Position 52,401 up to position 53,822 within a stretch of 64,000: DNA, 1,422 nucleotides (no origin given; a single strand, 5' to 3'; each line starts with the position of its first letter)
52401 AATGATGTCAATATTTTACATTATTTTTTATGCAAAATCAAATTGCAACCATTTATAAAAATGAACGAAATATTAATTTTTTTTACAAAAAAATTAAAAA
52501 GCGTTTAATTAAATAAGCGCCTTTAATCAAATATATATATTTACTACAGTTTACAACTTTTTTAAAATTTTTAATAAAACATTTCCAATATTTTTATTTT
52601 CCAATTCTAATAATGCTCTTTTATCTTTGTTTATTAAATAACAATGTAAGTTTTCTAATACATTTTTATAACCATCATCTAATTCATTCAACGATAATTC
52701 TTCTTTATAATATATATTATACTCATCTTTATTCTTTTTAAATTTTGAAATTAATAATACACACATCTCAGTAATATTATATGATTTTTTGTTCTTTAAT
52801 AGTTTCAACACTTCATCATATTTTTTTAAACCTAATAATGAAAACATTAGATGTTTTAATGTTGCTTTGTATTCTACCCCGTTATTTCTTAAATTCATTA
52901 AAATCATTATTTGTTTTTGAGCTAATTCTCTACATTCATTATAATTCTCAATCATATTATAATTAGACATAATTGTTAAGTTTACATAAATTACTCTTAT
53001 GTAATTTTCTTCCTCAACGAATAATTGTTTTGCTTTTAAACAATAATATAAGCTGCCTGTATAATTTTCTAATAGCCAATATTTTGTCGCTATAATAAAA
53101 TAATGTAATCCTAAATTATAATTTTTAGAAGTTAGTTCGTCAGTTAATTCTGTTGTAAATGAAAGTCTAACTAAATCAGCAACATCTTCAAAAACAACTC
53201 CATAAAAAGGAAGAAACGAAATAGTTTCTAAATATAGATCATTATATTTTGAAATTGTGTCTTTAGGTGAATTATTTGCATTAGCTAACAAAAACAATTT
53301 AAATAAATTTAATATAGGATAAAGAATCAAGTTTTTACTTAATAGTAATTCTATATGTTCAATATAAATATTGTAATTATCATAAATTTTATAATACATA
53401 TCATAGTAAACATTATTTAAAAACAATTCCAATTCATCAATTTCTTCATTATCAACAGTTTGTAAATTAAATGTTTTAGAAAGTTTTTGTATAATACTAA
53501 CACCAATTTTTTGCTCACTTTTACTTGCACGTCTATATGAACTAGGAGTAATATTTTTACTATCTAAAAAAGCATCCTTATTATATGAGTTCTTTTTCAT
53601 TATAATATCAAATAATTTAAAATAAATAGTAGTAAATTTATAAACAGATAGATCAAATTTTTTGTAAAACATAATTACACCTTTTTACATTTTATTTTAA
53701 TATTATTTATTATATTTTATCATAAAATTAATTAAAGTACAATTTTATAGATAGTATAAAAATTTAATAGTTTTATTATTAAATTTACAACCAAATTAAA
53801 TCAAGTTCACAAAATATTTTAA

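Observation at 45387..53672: Candidate undescribed module: regulator, secreted pro-peptide, giant hydrolase/GLUG surface protein, overlapping lipoprotein and MacB-type ABC/FtsX transporter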

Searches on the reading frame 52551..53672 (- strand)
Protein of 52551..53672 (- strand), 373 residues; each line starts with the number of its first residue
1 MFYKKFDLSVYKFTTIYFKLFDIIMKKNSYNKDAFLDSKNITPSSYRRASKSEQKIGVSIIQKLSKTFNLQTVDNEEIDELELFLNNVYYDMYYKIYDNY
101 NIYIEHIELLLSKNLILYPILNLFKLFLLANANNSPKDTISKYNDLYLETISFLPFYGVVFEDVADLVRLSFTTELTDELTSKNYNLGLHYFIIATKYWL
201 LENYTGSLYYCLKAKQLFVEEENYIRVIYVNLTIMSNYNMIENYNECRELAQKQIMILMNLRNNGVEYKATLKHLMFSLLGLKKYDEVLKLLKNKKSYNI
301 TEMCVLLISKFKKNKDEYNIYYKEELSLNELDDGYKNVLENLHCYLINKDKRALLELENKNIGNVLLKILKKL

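Call 4: search_protein_families(library=pfam, proteins=[window:52551-53672:-], max_evalue=0.01)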
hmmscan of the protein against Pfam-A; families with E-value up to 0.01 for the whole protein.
window:52551-53672:- (373 aa): 0 families

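Call 5: search_protein_families(library=ncbifam, proteins=[window:52551-53672:-], max_evalue=0.01)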
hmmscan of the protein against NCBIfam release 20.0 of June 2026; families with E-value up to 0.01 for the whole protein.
window:52551-53672:- (373 aa): 0 families

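Call 26: search_solved_structures(query=window:52551-53672:-, max_evalue=10)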
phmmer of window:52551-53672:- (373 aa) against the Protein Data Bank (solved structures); distinct sequences matched with E-value up to 10: 0.
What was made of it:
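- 52551..53672 (-): REG: 373-aa cytoplasmic receptor/regulator with an N-terminal helical, HTH-like part and a TPR-like superhelix. It belongs to a receptor family that is not in Pfam. It has no Pfam or NCBIfam hit (calls 4, 5) and no sequence hit in the PDB (call 26).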

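Call 28: find_homologous_proteins(query=window:52551-53672:-)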
Query window:52551-53672:- (373 aa): 15 proteins with E <= 0.001 among 4337 candidates.
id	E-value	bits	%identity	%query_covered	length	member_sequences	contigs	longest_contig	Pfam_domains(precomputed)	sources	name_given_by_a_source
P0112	1.4e-232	789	100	100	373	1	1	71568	-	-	-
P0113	3.8e-200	683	86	100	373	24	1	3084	-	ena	-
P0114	4.6e-164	564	71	100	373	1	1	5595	-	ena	-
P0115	2.0e-159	549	70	100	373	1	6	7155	-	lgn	-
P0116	1.9e-151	522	68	100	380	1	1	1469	-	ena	-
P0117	3.6e-150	518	68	100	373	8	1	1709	-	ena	-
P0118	1.2e-73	267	41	99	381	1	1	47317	-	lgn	-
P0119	3.7e-66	242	38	98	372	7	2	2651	-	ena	-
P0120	8.0e-49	185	38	91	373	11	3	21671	-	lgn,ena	-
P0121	2.1e-48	184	38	98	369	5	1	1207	-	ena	-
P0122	6.5e-47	179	34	99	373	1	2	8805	-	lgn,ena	-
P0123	2.0e-46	177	36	98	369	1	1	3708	-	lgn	-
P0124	8.7e-42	162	32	98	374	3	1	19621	-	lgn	-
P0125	5.8e-33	133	41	51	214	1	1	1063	-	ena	-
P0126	2.1e-29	121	38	48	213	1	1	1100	-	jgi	jgi:hypothetical protein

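Call 33: find_encoding_contigs(protein=P0118, flank=10000, max_places=1)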
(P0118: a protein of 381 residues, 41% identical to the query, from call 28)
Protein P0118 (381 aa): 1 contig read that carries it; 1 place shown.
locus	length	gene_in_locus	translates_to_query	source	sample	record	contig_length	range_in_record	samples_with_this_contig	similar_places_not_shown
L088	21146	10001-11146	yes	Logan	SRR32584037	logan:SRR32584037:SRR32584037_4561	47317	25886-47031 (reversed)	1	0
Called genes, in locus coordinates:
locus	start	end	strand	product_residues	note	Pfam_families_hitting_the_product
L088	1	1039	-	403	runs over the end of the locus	PF01610:DDE_Tnp_ISL3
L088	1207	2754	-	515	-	-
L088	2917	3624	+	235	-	PF00072:Response_reg, PF04397:LytTR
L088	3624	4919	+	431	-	PF14501:HATPase_c_5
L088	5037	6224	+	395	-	PF07470:Glyco_hydro_88 (faint)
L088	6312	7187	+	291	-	-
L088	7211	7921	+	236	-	PF00795:CN_hydrolase (weak)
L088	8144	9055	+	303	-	PF04018:VCA0040-like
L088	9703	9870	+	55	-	PF14207:DpnD-PcfM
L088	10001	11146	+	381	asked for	-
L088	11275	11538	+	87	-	-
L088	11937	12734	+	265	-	-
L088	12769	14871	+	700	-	PF00005:ABC_tran, PF02463:SMC_N (faint), PF03193:RsgA_GTPase (faint), PF02687:FtsX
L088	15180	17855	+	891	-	-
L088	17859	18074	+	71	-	-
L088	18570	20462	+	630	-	PF00270:DEAD, PF04851:ResIII, PF00271:Helicase_C, PF16124:RecQ_Zn_bind, PF09382:RQC, PF00570:HRDC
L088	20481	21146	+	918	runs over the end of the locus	PF13604:AAA_30 (weak), PF00580:UvrD-helicase, PF01443:Viral_helicase1 (faint), PF13245:AAA_19, PF13361:UvrD_C, PF13538:UvrD_C_2 (faint), PF13408:Zn_ribbon_recom (faint)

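Call 34: find_encoding_contigs(protein=P0120, flank=10000, max_places=1)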
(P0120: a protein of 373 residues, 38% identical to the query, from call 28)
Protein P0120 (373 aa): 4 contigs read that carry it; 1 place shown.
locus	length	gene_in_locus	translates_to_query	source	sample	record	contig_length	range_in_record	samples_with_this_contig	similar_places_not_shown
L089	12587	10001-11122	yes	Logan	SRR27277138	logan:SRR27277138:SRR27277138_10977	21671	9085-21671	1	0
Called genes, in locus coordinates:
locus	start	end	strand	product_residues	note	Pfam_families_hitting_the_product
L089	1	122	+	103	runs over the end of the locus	-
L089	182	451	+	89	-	-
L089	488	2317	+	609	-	PF00009:GTP_EFTU, PF22042:EF-G_D2 (faint), PF03144:GTP_EFTU_D2, PF00679:EFG_C, PF06421:LepA_C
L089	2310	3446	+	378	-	PF04055:Radical_SAM, PF06969:HemN_C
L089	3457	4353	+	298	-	PF02899:Phage_int_SAM_1, PF13495:Phage_int_SAM_4 (weak), PF00589:Phage_integrase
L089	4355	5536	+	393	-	PF01676:Metalloenzyme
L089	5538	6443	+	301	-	PF00561:Abhydrolase_1, PF12146:Hydrolase_4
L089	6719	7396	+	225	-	-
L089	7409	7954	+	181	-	-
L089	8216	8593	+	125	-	-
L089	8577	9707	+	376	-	-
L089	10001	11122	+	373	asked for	-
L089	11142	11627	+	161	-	-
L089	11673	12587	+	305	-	?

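Call 35: find_encoding_contigs(protein=P0124, flank=10000, max_places=1)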
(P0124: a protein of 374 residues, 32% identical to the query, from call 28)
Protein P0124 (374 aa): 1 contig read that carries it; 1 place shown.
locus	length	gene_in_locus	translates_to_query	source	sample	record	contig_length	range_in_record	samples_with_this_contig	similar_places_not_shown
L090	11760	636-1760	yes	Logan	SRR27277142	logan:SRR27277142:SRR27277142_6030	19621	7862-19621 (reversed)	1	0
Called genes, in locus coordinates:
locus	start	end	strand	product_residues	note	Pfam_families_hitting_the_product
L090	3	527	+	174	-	?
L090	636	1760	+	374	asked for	-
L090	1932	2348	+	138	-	-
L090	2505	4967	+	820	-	-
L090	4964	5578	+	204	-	PF00301:Rubredoxin (weak)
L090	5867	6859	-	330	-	PF00579:tRNA-synt_1b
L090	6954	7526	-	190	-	PF01928:CYTH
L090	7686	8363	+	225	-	PF04607:RelA_SpoT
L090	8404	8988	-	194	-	PF00574:CLP_protease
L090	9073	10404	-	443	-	PF02525:Flavodoxin_2 (weak), PF03358:FMN_red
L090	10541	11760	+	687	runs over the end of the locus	PF00704:Glyco_hydro_18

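Call 41: search_protein_families(library=pfam, proteins=[L088:11937-12734:+, L088:15180-17855:+, L090:2505-4967:+, L088:12769-14871:+], max_evalue=1)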
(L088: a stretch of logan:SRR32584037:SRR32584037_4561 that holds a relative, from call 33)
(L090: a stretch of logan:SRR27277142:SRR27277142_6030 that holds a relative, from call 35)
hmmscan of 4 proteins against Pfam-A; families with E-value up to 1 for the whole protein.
L088:11937-12734:+ (265 aa): 0 families

L088:15180-17855:+ (891 aa): 3 families
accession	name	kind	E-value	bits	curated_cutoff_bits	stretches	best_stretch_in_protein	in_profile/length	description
PF13173.12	AAA_14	-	0.024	15.1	27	1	353-412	6-57/129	AAA domain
PF02463.25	SMC_N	-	0.13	12.1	40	1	630-819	113-206/220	RecF/RecN/SMC N terminal domain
PF01442.23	Apolipoprotein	-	0.28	11.3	90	1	583-642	79-139/190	Apolipoprotein A1/A4/E domain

L090:2505-4967:+ (820 aa): 1 family
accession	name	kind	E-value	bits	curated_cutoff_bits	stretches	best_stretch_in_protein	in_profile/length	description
PF01060.29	TTR-52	-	0.12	13.4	24.9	1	198-236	11-50/79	Transthyretin-like family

L088:12769-14871:+ (700 aa): 24 families
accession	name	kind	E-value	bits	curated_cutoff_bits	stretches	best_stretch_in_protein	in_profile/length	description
PF00005.33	ABC_tran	-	1.3e-27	97.5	25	1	22-150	1-136/137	ABC transporter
PF02687.27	FtsX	-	5.7e-08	33.3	25.5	1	574-692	3-119/120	FtsX-like permease C-terminal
PF02463.25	SMC_N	-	1.5e-06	28.2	40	1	120-186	134-204/220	RecF/RecN/SMC N terminal domain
PF03193.22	RsgA_GTPase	-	1.8e-05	25.1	30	1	18-68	93-142/174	RsgA GTPase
PF13476.12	AAA_23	-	0.00079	20.5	27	1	27-53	15-40/201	AAA domain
PF20720.3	nSTAND3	-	0.0014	18.7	27.2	1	28-53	13-38/155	Novel STAND NTPase 3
PF13555.12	AAA_29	-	0.002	18.3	27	1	23-49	13-39/61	P-loop containing region of AAA domain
PF13191.12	AAA_16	-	0.01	16.7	32.6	1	28-65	20-62/167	AAA ATPase domain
PF03215.21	Rad17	-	0.011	16.2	23.8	1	30-73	41-83/186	Rad17 P-loop domain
PF13304.12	AAA_21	-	0.011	16.2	27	0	35-55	2-22/304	AAA domain, putative AbiEii toxin, Type IV TA system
PF13401.12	AAA_22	-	0.012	16.4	27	1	31-57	4-30/130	AAA domain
PF00437.27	T2SSE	-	0.024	13.8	24.9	1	31-55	141-165/370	Type II/IV secretion system protein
PF13238.12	AAA_18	-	0.039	14.8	29.4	1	35-55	1-21/128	AAA domain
PF09439.16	SRPRB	-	0.055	13.3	25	1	33-72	4-43/178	Signal recognition particle receptor beta subunit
PF12704.14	MacB_PCD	-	0.067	13.9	27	0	332-379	110-157/207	MacB-like periplasmic core domain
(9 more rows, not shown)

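Call 42: predict_structure(alignment_id=A3)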
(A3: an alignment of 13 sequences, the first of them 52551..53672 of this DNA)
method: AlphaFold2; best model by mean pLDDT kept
length: 373 residues; sequences in the alignment: 13
mean_pLDDT: 92.2   pTM: 0.87
mean pLDDT of the five models: 92.2, 91.5, 91.0, 90.9, 90.5
residues with pLDDT >= 90: 292; 70-90: 78; 50-70: 1; < 50: 2
segments of 3 or more residues with pLDDT < 50: none
pLDDT, mean of each block of 10 residues (from residue 1): 78 91 94 95 93 88 96 95 96 91 97 97 96 79 94 93 94 88 92 94 96 96 92 97 98 95 90 96 96 84 93 93 83 88 94 92 89 83
secondary structure, 60 per line:
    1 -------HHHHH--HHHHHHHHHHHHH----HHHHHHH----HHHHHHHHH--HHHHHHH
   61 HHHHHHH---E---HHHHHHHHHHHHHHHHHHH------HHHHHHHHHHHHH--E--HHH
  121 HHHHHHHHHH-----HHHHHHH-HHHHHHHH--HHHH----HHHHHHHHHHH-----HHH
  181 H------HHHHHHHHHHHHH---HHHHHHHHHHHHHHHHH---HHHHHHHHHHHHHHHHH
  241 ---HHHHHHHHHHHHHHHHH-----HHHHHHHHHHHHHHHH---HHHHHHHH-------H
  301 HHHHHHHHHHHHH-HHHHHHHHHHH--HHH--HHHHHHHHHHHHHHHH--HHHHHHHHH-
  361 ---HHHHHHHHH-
elements in order: H8-12 H15-27 H32-38 H43-51 H54-67 H75-93 H100-112 H118-130 H136-142 H144-151 H154-157 H162-172 H178-181 H188-200 H204-220 H224-240 H244-260 H266-281 H285-292 H300-313 H315-325 H333-348 H351-359 H364-372
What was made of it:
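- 52551..53672 (-): The AlphaFold model has pLDDT 92 and is all-helical (call 42).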

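Call 45: fold_search(model_id=the predicted structure, library=pdb)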
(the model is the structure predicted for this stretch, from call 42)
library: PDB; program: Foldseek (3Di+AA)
matches with E <= 10: 892; with E <= 0.001: 0
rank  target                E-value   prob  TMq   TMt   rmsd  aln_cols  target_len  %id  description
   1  8rsu_A                2.7e-03  1.00  0.50  0.52   8.4       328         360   15  Rap from bacteriophage Phi3T in presence of pheromone RRGHTA (released 2024-07-24)
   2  8rsv_B                4.8e-03  1.00  0.47  0.48   8.9       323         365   16  Rap from bacteriophage Phi3T in presence of pheromone RRGHTAS (released 2024-07-24)
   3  8rst_A                5.0e-03  1.00  0.49  0.50   8.6       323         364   16  Rap from bacteriophage Phi3T in presence of pheromone SRGHTS (released 2024-07-24)
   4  8rte_A                9.0e-03  1.00  0.42  0.44   9.1       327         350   15  Rap from bacteriophage Phi105 with peptide ERPVGT (released 2024-07-24)
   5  8rtc_B                1.1e-02  1.00  0.46  0.48   8.9       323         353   17  Rap from bacteriophage Phi3T in presence of pheromone RGHTS (released 2024-07-24)
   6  3q15_B                1.1e-02  1.00  0.44  0.48   8.5       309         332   16  Crystal Structure of RapH complexed with Spo0F (released 2011-02-23)
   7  8rte_B                1.6e-02  1.00  0.44  0.46   8.9       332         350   15  Rap from bacteriophage Phi105 with peptide ERPVGT (released 2024-07-24)
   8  5a7d_H                2.3e-02  1.00  0.38  0.41  13.8       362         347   10  Tetrameric assembly of LGN with Inscuteable (released 2016-08-03)
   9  4a1s_B                2.4e-02  1.00  0.32  0.34  15.2       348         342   11  Crystallographic structure of the Pins:Insc complex (released 2012-03-28)
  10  4gpk_L                2.6e-02  1.00  0.46  0.49   8.4       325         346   16  Crystal structure of NprR in complex with its cognate peptide NprX (released 2013-07-03)
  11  6t46_E                2.7e-02  1.00  0.41  0.42  14.6       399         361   13  Structure of the Rap conjugation gene regulator of the plasmid pLS20 in complex with the Phr* peptide (released 2020-06-24)
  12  8rtc_A                2.9e-02  1.00  0.48  0.50   8.8       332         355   16  Rap from bacteriophage Phi3T in presence of pheromone RGHTS (released 2024-07-24)
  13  3q15_A                2.9e-02  1.00  0.41  0.42  13.3       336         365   15  Crystal Structure of RapH complexed with Spo0F (released 2011-02-23)
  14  6t3h_B                3.5e-02  1.00  0.42  0.43  12.1       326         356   14  Structure of the Rap conjugation gene regulator of the plasmid pLS20 in apo form (released 2020-06-24)
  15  3ulq_A                3.5e-02  1.00  0.41  0.41  12.1       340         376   14  Crystal Structure of the Anti-Activator RapF Complexed with the Response Regulator ComA DNA Binding Domain (released 2012-01-04)
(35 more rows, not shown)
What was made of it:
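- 52551..53672 (-): The best Foldseek PDB matches are Rap (phi3T, phi105, RapH/F/I, pLS20) and NprR, with E 3e-3 to 1e-1 and TM about 0.5 (call 45).
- On RRNPP quorum-sensing pair: The predicted fold, however, is a TPR-like superhelix whose best matches are Rap and NprR (call 45).
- Closest known: RRNPP. Same: The receptor is 373 aa and its predicted all-helical fold best matches Rap and NprR (call 45).
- REG: its fold resembles Rap and NprR (calls 42, 45).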

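Call 57: search_solved_structures(query=A3, max_evalue=10)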
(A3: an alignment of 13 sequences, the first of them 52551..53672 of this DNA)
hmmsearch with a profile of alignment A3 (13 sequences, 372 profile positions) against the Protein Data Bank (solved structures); distinct sequences matched with E-value up to 10: 1.
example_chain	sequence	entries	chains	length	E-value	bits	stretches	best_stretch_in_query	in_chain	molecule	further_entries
5f8b_A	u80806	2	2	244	0.66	12.1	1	124-159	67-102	Glutathione S-transferase, putative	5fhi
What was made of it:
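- Tried and rejected: Nothing for the single sequence or the 13-sequence profile (calls 26, 57).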

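Call 71: search_protein_families(library=padloc, proteins=[window:52551-53672:-], max_evalue=0.01)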
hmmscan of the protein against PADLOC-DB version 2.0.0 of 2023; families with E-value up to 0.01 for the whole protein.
window:52551-53672:- (373 aa): 0 families

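Call 72: search_protein_families(library=phrogs, proteins=[window:52551-53672:-], max_evalue=0.01)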
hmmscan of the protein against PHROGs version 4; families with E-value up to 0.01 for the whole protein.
window:52551-53672:- (373 aa): 0 families

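Call 87: fold_search(model_id=the predicted structure, library=viral)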
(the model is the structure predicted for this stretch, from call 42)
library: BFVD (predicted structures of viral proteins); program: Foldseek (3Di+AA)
matches with E <= 10: 141; with E <= 0.001: 0
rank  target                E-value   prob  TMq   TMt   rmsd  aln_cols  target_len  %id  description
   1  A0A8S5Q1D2            3.4e-02  1.00  0.39  0.29   9.0       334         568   16  Response regulator protein [Siphoviridae sp. ctOCb13]
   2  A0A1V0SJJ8            4.4e-02  1.00  0.32  0.39  12.4       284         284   16  Gamma-soluble NSF attachment protein [Klosneuvirus KNV1]
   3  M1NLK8                6.8e-02  0.99  0.34  0.36  19.8       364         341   12  Repeat protein [Moumouvirus goulette]
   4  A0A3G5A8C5            1.4e-01  0.99  0.32  0.37  12.7       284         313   16  Gamma-soluble NSF attachment protein [Homavirus sp.]
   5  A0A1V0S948            2.7e-01  0.47  0.24  0.22  18.5       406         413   16  TPR repeat protein [Catovirus CTV1]
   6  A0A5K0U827            3.2e-01  0.72  0.26  0.28  14.6       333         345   12  Gamma-soluble NSF attachment protein (Fragment) [Yasminevirus sp. GU-2018]
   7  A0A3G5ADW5            3.7e-01  0.75  0.25  0.31  14.2       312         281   12  Uncharacterized protein [Satyrvirus sp.]
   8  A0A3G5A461            3.8e-01  0.33  0.23  0.21  14.7       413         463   14  RING-type domain-containing protein [Harvfovirus sp.]
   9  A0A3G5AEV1            4.0e-01  0.80  0.32  0.26  12.0       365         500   12  Uncharacterized protein [Hyperionvirus sp.]
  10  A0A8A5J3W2            4.2e-01  0.98  0.29  0.52   6.3       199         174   16  (no name in the UniProt tables at hand)
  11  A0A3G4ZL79            4.2e-01  0.80  0.26  0.29  13.3       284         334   16  Uncharacterized protein [Terrestrivirus sp.]
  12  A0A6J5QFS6            4.4e-01  0.91  0.29  0.21  13.3       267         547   11  Glycosyltransferase 2-like [uncultured Caudovirales phage]
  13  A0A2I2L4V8            4.7e-01  0.66  0.32  0.26  15.4       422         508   14  Tetratricopeptide repeat protein [Orpheovirus IHUMI-LCC2]
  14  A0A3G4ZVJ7            5.6e-01  0.66  0.28  0.32  19.5       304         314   14  Sel1 repeat protein [Edafosvirus sp.]
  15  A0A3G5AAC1            5.6e-01  0.35  0.25  0.22  14.4       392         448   12  UDP-N-acetylglucosamine--peptide N-acetylglucosaminyltransferase SPINDLY [Hyperionvirus sp.]
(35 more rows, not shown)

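Call 91: search_protein_representatives(alignment_id=A3)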
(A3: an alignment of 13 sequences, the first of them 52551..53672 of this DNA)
Query: 13 sequences, 372 profile positions. Proteins with E-value up to 0.001 (for the whole library): 286; up to 1e-10: 220; up to 1e-30: 118. The best 150 are listed.
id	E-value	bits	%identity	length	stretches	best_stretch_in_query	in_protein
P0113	3.8e-162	555.9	-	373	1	2-371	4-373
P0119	1.8e-142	491.1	-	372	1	1-372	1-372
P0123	5.2e-139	479.7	-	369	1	1-371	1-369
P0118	2.0e-137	474.5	-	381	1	1-371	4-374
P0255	4.5e-112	391.1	-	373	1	1-372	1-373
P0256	1.9e-111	389.0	-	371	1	1-369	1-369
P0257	4.3e-108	378.0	-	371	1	1-370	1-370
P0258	3.1e-104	365.3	-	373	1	1-371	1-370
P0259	1.7e-102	359.6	-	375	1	1-370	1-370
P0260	1.3e-101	356.7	-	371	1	1-370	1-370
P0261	1.8e-101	356.2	-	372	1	1-371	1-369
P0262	2.7e-99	349.0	-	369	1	1-369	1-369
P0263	4.5e-99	348.3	-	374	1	1-370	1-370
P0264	6.1e-99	347.9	-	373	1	1-370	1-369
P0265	1.0e-98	347.1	-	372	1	1-370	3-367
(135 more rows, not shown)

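Call 93: search_solved_structures(query=A8, max_evalue=10)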
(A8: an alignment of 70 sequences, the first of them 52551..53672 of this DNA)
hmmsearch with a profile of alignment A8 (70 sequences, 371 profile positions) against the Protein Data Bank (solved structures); distinct sequences matched with E-value up to 10: 28.
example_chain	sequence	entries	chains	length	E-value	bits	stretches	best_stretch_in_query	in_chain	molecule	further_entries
9qqu_A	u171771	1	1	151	0.0017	20.6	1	194-293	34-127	Stress-induced-phosphoprotein 1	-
6mfv_A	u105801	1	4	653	0.0052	19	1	179-260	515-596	tetratricopeptide repeat sensor PH0952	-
1elr_A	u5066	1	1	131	0.02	17.1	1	193-292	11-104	TPR2A-DOMAIN OF HOP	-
3fwv_A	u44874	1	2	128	0.021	17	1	193-292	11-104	Hsc70/Hsp90-organizing protein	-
3esk_A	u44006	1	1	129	0.025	16.7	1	193-292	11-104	Stress-induced-phosphoprotein 1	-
2nc9_A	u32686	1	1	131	0.049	15.8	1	192-292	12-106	Stress-induced-phosphoprotein 1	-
2p5t_A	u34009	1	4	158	0.09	14.9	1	26-73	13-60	Putative transcriptional regulator PezA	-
5dym_A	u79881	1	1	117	0.14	14.2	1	257-357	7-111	PadR-family transcriptional regulator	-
3ro3_A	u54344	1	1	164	0.3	13.2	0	234-292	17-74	G-protein-signaling modulator 2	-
4rg6_A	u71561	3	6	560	0.61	12.2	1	202-309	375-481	Cell division cycle protein 27 homolog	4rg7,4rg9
7ai4_A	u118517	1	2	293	0.7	12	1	190-253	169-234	Isoform C of Kinesin light chain 1,Isoform C of Kinesin light chain 1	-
3nf1_A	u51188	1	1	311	0.79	11.8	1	190-253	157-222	Kinesin light chain 1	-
5a7d_B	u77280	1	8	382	1.1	11.4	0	227-262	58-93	PINS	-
5f8b_A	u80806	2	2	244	1.2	11.2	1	119-162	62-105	Glutathione S-transferase, putative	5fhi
2wqh_A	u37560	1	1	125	1.3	11.1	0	188-218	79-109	CTPR3Y3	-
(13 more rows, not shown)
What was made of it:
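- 52551..53672 (-): A 70-sequence profile gives weak TPR hits (Hop TPR2A, E 0.0017) and a weak match to the PezA transcriptional regulator at positions 26-73 (E 0.09) (call 93).
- On RRNPP quorum-sensing pair: The profile against the PDB gives TPR2A of Hop at E 0.0017 (call 93).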

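Call 94: search_protein_families(library=pfam, alignment_id=A8, max_evalue=0.01)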
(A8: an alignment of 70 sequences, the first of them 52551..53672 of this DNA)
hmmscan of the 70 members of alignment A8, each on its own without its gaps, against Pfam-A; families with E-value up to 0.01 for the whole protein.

A. member 1, window:52551-53672:- (373 aa): 0 families

B. families by the number of members that match (of 70 scanned): 9 families
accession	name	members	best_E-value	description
PF13981.11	SopA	1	0.0015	SopA-like central domain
PF01381.28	HTH_3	1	0.0036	Helix-turn-helix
PF20277.3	CTD11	1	0.0044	C-terminal domain 11 of the ABC-three component (ABC-3C) systems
PF18032.6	FRP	1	0.005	Photoprotection regulator fluorescence recovery protein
PF21205.3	Rep3_C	1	0.0057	Initiator Rep protein, WH2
PF13181.12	TPR_8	1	0.0059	Tetratricopeptide repeat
PF12774.13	AAA_6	1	0.0065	Hydrolytic ATP binding site of dynein motor region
PF06076.17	Orthopox_F14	1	0.0069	Orthopoxvirus F14 protein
PF07719.23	TPR_2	1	0.008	Tetratricopeptide repeat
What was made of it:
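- On RRNPP quorum-sensing pair: No TPR HMM hit for the window protein, and only 1 of 70 relatives hits TPR_8 or TPR_2 at E about 0.006-0.008 (call 94).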

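Call 101: find_related_loci(query=A3, collection=viral_contigs, flank=6000)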
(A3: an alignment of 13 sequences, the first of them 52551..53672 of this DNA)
Query A3 (373 aa) in viral_contigs; peptide patterns used: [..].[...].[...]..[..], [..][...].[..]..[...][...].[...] (x = any residue, [..] = any of these).
155 stretches matched a pattern, but none encodes a relative of the query by tblastn (E <= 1e-3).
